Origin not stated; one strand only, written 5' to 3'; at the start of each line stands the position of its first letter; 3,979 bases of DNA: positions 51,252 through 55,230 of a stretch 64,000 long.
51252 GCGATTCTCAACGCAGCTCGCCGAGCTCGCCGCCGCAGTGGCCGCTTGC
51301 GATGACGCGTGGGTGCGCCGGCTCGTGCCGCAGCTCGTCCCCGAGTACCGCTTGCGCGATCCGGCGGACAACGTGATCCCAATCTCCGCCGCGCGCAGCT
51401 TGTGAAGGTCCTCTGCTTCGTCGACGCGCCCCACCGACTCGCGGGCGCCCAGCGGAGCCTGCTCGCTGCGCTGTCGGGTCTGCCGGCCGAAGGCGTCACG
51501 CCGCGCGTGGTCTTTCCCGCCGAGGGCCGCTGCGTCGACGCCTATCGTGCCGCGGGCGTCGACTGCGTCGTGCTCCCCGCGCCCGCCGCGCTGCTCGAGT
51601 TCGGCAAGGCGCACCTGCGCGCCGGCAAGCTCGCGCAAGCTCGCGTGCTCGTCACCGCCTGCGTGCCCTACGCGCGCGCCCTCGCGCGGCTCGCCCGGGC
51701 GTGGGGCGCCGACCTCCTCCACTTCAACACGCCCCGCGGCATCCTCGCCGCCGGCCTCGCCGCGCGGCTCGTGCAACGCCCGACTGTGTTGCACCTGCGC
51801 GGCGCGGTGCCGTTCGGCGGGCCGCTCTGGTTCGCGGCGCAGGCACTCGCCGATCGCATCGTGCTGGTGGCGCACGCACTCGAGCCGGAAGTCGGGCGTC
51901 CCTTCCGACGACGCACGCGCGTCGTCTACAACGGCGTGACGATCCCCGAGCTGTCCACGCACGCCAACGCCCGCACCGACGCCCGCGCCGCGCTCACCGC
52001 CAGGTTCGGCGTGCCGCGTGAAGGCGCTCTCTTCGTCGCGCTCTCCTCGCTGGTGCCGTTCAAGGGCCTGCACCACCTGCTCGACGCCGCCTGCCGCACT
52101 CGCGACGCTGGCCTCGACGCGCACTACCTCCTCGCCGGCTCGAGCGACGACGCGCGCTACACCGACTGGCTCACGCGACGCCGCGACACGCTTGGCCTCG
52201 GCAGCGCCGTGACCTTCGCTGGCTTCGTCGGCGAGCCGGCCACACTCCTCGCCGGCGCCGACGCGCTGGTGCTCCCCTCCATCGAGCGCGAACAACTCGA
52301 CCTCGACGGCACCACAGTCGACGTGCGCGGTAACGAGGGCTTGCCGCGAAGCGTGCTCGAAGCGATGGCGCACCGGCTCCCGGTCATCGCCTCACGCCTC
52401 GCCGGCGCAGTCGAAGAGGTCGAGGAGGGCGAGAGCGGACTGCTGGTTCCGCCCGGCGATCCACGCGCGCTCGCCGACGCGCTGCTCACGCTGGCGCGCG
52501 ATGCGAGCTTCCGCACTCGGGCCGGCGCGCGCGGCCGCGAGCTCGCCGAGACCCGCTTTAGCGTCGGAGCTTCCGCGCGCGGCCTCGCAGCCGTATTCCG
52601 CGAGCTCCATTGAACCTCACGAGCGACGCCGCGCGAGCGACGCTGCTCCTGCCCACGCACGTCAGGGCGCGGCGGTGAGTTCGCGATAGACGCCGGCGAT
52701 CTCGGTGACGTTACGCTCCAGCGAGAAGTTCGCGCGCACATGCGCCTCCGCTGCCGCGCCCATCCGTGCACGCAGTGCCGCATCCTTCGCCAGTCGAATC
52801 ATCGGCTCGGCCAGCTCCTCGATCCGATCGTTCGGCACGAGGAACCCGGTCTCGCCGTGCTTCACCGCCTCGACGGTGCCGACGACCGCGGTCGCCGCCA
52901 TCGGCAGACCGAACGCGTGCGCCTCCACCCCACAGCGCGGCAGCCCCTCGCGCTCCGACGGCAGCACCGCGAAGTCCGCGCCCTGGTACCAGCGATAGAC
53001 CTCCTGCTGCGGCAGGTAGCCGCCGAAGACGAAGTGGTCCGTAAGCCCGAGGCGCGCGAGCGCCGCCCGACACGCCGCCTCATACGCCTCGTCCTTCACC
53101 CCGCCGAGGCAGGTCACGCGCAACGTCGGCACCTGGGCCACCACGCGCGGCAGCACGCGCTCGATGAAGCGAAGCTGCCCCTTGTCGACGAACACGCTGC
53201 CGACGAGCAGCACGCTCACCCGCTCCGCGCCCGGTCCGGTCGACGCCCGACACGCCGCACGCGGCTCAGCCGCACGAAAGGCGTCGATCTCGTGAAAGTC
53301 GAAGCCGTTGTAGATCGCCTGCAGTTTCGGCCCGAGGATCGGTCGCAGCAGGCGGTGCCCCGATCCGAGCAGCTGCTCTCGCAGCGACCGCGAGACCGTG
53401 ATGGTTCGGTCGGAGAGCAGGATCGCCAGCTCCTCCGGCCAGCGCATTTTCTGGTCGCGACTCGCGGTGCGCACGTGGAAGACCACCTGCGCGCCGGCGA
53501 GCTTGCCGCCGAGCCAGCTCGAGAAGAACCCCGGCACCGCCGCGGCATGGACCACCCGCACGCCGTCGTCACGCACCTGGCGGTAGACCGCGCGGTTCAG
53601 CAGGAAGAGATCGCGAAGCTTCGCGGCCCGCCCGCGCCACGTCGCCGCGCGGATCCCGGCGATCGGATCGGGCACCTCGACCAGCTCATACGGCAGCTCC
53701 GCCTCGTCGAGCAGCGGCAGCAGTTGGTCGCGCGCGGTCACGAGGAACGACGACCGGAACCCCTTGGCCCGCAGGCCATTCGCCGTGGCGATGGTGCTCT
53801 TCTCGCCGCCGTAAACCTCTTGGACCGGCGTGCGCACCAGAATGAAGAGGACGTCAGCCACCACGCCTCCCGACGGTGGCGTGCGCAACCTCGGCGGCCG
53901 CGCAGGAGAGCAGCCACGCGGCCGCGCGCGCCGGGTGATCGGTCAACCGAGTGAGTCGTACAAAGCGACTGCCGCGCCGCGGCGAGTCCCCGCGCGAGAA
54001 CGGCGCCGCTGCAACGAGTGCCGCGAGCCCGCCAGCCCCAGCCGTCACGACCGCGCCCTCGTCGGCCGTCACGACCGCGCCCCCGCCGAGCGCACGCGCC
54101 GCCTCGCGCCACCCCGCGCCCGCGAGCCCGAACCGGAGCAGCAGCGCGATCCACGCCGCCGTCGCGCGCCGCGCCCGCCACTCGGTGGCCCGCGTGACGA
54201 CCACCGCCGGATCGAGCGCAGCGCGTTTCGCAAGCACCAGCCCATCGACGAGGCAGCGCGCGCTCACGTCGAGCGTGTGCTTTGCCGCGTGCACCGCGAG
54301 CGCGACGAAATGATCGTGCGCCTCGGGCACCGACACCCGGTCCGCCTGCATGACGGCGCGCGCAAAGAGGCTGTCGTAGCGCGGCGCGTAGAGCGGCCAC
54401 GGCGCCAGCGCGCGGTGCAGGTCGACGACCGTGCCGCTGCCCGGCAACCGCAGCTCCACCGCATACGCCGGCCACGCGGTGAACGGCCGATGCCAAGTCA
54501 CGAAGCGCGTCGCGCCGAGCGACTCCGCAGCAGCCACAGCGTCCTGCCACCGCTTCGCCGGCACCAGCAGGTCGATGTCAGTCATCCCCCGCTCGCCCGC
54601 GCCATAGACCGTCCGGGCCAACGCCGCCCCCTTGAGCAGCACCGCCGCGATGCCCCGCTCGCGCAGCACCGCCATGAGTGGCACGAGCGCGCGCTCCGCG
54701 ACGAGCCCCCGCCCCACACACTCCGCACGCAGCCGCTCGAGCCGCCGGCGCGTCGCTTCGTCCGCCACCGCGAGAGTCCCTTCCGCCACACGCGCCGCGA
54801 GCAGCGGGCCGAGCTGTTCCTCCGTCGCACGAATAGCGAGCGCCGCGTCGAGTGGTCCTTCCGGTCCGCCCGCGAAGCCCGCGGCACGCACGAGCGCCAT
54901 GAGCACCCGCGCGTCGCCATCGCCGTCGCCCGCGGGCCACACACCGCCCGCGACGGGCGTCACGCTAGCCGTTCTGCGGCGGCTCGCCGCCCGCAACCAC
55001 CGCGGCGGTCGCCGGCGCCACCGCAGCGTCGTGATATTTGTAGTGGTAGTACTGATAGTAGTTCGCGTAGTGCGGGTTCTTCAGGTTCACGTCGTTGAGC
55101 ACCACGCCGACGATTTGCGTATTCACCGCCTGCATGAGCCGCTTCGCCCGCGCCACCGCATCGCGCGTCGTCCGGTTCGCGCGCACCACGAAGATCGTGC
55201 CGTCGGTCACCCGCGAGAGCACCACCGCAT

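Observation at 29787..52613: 23-kb co-directional array physically joins a Glt/Nfs-like machine to a Wzx/Wzy polysaccharide pathway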

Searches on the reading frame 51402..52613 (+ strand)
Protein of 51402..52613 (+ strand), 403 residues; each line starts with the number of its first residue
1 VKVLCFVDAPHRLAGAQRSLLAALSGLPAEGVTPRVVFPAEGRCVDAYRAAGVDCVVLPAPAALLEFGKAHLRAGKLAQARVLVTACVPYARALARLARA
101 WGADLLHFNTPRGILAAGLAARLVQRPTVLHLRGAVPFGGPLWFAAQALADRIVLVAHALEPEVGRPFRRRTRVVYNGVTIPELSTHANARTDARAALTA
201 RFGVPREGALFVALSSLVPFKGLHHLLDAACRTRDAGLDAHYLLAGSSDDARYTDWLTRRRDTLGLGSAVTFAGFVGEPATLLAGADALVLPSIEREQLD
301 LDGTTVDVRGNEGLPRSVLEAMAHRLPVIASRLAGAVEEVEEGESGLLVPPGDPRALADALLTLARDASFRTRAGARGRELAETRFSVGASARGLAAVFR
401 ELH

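Call 7: search_protein_families(library=pfam, proteins=[window:51402-52613:+], max_evalue=0.01)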
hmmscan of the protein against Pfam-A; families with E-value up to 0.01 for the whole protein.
window:51402-52613:+ (403 aa): 4 families
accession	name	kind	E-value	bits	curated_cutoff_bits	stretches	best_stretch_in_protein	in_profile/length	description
PF13692.12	Glyco_trans_1_4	-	2.2e-28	99.8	27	1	211-367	4-142/142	Glycosyl transferases group 1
PF00534.26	Glycos_transf_1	-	1.6e-25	90.1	26.4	1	203-380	10-171/172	Glycosyl transferases group 1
PF13439.12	Glyco_transf_4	-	1.3e-09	38.7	28.5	1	15-179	3-166/170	Glycosyltransferase Family 4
PF13579.12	Glyco_trans_4_4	-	8.4e-06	26.7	29.7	1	15-174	2-154/158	Glycosyl transferase 4-like domain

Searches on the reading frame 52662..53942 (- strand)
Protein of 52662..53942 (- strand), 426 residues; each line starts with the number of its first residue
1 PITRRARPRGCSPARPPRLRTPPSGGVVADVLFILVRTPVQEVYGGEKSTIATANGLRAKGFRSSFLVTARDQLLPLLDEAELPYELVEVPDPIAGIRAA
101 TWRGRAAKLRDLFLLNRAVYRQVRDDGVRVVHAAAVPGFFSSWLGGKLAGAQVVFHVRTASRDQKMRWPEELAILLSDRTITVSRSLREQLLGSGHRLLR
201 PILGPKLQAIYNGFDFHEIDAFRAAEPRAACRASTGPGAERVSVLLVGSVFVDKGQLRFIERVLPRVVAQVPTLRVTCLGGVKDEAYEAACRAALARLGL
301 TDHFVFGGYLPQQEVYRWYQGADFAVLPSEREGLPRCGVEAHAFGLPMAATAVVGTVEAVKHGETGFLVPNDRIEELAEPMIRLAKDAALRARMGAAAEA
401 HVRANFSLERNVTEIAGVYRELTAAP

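Call 8: search_protein_families(library=pfam, proteins=[window:52662-53942:-], max_evalue=0.001)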
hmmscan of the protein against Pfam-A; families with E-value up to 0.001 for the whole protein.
window:52662-53942:- (426 aa): 5 families
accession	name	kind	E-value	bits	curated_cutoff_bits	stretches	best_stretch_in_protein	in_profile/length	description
PF13692.12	Glyco_trans_1_4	-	4.2e-26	92.4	27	1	243-387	3-142/142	Glycosyl transferases group 1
PF00534.26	Glycos_transf_1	-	2.3e-24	86.3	26.4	1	239-399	13-170/172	Glycosyl transferases group 1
PF13439.12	Glyco_transf_4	-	7.7e-09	36.2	28.5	1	45-215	3-167/170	Glycosyltransferase Family 4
PF13579.12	Glyco_trans_4_4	-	1e-06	29.6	29.7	1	48-195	5-146/158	Glycosyl transferase 4-like domain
PF13524.12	Glyco_trans_1_2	-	1e-06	29.2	25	1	269-415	10-142/144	Glycosyl transferase-like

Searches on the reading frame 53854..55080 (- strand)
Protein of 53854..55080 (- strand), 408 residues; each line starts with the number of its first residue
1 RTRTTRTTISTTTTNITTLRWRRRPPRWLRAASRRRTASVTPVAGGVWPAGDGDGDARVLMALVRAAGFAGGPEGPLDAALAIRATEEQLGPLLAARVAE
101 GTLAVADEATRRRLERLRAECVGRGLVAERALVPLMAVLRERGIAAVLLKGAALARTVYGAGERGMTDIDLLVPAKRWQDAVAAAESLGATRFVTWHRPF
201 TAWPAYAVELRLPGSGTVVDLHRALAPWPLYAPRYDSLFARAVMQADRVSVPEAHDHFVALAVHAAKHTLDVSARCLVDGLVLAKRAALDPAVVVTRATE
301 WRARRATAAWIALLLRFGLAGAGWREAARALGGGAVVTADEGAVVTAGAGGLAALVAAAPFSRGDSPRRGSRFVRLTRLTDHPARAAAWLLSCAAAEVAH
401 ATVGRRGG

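Call 8: search_protein_families(library=pfam, proteins=[window:53854-55080:-], max_evalue=0.001)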
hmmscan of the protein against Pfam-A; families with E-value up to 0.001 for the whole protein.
window:53854-55080:- (408 aa): 1 family
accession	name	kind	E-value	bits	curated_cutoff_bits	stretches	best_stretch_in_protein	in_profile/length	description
PF14907.12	NTP_transf_5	-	1.8e-29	103.5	31.2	1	84-313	11-243/249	Uncharacterised nucleotidyltransferase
